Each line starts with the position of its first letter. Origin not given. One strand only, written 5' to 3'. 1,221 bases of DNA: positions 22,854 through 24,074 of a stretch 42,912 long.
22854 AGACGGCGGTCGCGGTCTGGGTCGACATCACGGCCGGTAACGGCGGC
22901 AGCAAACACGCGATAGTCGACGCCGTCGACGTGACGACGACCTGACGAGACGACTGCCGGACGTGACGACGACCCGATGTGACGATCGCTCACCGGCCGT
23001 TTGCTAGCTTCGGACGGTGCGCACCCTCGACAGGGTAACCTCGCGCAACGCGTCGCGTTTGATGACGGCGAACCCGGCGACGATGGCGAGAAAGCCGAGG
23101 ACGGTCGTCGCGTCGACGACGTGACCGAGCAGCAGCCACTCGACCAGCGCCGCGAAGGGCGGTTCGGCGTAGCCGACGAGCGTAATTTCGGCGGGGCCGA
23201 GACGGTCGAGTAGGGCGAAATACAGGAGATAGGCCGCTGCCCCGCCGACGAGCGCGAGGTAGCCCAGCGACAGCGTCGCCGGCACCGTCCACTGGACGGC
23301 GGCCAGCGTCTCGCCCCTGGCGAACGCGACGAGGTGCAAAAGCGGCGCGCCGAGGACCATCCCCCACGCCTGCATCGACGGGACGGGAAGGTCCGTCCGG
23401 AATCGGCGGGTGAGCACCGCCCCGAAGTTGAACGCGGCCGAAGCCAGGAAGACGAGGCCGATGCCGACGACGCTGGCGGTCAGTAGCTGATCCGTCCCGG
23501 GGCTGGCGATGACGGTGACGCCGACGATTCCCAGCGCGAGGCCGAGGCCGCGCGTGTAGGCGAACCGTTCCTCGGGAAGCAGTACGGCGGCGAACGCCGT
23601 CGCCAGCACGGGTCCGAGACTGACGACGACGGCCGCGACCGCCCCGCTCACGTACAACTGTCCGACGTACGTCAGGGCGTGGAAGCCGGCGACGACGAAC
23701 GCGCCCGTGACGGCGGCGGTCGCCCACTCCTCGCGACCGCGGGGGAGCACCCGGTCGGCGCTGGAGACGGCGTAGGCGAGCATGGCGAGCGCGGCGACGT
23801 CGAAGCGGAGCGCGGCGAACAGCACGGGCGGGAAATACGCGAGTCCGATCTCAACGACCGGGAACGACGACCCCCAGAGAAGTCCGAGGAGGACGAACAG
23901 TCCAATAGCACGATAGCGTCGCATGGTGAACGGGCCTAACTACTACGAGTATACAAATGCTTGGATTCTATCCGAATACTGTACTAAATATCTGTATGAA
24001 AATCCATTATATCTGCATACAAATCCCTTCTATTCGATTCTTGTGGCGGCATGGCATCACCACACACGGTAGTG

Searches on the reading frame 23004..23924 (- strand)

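Call 10: search_protein_families(library=pfam, proteins=[window:23004-23924:-], max_evalue=0.0001)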
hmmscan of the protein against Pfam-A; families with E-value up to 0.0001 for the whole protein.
window:23004-23924:- (306 aa): 1 family
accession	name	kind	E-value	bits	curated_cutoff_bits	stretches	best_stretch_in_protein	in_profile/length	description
PF00892.27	EamA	-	1.2e-33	116.6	28.2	2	154-288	3-133/135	EamA-like transporter family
